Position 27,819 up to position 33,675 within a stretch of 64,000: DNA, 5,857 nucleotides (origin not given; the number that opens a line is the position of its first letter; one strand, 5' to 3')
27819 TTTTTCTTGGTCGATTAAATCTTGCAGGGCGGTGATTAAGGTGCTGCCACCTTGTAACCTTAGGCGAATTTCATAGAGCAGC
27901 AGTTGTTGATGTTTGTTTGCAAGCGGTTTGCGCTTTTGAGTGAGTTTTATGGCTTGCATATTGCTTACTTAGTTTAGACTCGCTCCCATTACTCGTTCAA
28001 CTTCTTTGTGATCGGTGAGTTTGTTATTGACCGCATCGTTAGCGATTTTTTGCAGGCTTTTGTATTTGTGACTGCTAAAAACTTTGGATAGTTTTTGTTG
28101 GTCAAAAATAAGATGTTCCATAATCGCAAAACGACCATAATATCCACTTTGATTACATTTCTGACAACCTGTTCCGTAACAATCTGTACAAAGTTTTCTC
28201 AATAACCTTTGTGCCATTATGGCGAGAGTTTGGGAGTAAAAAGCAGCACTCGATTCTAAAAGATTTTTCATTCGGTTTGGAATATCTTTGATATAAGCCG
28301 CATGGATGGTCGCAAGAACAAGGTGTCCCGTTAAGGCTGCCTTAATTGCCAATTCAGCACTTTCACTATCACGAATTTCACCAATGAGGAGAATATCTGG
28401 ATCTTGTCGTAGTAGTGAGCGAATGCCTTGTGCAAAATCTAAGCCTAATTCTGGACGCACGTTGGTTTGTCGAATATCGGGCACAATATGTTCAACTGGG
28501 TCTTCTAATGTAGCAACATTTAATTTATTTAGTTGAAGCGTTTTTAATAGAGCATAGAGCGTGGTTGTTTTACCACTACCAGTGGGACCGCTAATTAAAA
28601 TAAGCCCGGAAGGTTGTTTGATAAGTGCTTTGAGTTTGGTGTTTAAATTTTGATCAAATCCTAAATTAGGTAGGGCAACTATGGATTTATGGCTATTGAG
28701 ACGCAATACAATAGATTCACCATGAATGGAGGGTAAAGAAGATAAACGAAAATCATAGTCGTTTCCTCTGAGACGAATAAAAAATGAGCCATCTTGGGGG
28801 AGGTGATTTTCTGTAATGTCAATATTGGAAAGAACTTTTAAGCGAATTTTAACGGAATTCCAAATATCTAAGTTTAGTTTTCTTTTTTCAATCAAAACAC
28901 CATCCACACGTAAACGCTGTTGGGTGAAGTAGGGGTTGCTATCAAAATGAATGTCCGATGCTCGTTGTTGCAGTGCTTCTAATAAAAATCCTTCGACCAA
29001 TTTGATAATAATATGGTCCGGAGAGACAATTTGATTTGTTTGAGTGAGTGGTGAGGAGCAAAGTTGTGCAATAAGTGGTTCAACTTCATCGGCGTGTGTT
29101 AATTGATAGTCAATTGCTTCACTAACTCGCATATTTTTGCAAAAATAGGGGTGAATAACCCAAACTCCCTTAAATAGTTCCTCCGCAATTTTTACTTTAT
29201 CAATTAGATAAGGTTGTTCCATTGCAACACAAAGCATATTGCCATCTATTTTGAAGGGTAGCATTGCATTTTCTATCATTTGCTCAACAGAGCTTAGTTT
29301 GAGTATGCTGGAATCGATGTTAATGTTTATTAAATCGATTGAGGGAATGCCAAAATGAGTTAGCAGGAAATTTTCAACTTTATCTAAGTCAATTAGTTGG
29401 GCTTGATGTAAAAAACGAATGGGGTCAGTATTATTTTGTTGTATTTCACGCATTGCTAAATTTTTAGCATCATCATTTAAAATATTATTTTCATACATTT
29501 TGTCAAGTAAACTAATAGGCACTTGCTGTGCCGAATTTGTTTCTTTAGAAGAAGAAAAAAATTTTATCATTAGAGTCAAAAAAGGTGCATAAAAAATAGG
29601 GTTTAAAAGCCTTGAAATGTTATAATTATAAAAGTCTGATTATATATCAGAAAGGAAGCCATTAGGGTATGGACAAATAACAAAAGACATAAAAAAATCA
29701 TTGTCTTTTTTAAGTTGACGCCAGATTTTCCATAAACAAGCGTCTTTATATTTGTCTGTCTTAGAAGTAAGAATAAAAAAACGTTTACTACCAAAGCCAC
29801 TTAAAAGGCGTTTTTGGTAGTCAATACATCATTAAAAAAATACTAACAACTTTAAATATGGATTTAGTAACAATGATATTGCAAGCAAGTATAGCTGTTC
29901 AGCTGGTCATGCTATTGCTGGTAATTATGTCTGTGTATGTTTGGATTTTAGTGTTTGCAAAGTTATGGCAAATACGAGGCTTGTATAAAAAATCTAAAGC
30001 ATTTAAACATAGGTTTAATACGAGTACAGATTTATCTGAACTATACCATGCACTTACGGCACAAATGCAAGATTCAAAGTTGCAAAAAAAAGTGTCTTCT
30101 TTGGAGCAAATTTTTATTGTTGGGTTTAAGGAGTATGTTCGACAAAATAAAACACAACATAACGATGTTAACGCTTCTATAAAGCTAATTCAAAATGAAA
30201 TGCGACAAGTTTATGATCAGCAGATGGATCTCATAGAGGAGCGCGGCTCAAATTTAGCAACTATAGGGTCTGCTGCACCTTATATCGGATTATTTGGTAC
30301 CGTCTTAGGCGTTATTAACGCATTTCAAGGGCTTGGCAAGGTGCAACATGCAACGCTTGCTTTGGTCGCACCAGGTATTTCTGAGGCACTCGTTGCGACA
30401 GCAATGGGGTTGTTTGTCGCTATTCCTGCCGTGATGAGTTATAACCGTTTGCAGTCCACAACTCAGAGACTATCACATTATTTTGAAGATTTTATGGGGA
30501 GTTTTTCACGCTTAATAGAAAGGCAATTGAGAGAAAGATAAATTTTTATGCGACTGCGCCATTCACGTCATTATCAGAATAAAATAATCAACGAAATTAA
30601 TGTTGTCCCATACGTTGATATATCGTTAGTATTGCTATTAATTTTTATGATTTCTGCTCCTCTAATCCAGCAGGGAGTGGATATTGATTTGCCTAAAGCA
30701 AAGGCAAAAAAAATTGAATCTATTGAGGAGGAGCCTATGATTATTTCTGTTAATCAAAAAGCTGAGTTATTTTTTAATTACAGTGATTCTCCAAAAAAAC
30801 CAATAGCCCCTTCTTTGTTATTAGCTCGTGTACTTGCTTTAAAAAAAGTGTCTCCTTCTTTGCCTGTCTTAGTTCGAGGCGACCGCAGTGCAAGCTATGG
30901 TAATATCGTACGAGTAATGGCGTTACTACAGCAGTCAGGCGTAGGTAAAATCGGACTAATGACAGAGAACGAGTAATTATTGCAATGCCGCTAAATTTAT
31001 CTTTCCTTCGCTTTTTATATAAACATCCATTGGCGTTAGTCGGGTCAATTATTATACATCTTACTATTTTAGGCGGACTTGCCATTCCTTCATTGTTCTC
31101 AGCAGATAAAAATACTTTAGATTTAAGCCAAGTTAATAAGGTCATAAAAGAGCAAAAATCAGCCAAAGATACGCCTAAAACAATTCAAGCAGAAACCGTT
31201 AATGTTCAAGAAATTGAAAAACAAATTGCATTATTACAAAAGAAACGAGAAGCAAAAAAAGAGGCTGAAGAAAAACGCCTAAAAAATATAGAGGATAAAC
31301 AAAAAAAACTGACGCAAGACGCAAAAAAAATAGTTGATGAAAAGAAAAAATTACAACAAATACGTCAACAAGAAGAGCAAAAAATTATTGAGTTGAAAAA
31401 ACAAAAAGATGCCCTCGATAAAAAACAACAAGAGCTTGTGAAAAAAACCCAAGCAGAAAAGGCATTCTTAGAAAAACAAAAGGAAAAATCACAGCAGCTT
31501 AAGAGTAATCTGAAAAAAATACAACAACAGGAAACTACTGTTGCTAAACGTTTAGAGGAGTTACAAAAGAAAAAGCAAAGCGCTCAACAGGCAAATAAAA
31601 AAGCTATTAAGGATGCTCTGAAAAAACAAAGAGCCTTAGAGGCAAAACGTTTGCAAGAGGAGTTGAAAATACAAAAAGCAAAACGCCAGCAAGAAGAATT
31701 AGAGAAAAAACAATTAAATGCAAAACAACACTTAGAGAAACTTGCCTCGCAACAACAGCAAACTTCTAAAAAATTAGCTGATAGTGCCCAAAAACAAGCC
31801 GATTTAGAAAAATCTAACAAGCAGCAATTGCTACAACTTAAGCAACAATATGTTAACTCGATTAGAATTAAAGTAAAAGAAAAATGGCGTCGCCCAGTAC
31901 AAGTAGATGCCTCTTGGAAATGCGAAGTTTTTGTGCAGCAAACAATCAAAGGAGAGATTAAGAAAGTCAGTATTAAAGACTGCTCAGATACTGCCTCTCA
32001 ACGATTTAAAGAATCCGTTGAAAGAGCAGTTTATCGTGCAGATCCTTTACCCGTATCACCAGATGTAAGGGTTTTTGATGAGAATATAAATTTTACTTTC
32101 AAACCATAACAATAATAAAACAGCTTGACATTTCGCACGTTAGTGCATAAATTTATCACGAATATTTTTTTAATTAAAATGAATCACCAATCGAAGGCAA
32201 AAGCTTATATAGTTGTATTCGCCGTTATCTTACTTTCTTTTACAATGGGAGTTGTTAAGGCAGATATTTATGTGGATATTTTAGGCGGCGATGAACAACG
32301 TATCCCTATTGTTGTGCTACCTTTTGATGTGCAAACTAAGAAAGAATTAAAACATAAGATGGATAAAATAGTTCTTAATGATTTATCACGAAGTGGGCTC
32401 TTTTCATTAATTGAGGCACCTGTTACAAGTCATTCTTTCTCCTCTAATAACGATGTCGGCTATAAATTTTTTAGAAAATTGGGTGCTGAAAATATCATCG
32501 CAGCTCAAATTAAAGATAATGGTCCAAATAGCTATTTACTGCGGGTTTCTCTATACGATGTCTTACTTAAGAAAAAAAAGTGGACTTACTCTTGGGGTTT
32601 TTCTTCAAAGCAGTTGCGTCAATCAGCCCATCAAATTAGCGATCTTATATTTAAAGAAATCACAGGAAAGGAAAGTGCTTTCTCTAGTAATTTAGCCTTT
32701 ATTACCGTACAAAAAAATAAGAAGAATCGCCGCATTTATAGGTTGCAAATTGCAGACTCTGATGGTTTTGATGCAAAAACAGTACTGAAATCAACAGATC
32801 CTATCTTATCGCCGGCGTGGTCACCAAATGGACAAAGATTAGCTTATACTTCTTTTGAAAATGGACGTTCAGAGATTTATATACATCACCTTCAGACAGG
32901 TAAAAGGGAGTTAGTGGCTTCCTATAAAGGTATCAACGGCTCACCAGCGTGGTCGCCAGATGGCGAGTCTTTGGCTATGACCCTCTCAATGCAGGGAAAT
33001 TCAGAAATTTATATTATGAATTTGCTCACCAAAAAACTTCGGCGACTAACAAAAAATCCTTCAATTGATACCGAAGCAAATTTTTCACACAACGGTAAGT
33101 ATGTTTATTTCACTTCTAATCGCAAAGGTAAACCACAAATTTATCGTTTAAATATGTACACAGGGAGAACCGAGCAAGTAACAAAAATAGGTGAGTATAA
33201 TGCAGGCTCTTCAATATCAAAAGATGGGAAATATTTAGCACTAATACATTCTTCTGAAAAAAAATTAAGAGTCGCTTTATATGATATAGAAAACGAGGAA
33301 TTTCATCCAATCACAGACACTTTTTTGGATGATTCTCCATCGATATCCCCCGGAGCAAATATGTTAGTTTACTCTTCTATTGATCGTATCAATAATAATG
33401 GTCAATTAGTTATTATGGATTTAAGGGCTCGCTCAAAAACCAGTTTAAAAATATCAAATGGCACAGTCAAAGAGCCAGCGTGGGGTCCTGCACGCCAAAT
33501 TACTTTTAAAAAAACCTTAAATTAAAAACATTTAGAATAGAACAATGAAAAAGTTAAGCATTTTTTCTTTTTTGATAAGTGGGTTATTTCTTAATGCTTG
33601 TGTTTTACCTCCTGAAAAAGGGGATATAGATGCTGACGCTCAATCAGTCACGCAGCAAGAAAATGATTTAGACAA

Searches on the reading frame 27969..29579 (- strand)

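Call 24: search_protein_families(library=pfam, proteins=[window:27969-29579:-], max_evalue=0.00001)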
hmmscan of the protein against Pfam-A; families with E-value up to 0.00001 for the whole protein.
window:27969-29579:- (536 aa): 2 families
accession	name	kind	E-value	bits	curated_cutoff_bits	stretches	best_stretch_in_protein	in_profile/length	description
PF00437.27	T2SSE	-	3.5e-98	329.1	24.9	1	188-520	5-349/370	Type II/IV secretion system protein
PF05157.20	MshEN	-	1.3e-06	28.7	23.1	1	76-131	1-56/90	MshEN domain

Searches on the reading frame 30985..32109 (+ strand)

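Call 24: search_protein_families(library=pfam, proteins=[window:30985-32109:+], max_evalue=0.00001)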
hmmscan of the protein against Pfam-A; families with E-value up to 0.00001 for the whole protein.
window:30985-32109:+ (374 aa): 1 family
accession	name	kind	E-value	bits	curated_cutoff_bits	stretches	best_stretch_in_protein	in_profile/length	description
PF13103.11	TonB_2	-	1.3e-08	35.2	22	1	287-372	2-85/85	TonB C terminal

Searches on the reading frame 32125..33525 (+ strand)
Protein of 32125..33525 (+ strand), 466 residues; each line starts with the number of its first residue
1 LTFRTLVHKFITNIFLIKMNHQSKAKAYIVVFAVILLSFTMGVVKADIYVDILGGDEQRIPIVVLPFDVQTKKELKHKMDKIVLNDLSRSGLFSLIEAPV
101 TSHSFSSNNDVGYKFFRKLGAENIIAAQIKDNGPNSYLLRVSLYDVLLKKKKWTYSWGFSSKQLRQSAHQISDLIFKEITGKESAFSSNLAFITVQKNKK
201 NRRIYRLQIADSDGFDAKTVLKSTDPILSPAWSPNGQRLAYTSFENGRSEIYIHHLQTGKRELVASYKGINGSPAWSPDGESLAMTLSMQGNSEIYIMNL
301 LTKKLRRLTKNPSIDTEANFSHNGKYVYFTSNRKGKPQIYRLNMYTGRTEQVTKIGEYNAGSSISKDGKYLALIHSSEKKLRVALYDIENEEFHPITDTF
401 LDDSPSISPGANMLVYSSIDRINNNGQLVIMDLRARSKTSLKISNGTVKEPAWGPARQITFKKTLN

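Call 24: search_protein_families(library=pfam, proteins=[window:32125-33525:+], max_evalue=0.00001)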
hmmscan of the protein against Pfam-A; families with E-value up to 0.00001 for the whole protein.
window:32125-33525:+ (466 aa): 5 families
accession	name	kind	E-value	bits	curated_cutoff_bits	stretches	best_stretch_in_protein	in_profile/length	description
PF07676.18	PD40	-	7e-34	115.5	20.9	3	305-341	1-38/38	WD40-like Beta Propeller Repeat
PF04052.18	TolB_N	-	3.2e-18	66.2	22.4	1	49-150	2-104/106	TolB amino-terminal domain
PF00930.27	DPPIV_N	-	6.7e-11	42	22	0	277-377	244-349/354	Dipeptidyl peptidase IV (DPP IV) N-terminal region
PF25174.1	Beta-prop_THOC3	-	1e-09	38.2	305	1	216-390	38-202/272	THOC3 beta-propeller domain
PF02897.21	Peptidase_S9_N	-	4.5e-06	26.1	24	0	275-437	130-312/414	Prolyl oligopeptidase, N-terminal beta-propeller domain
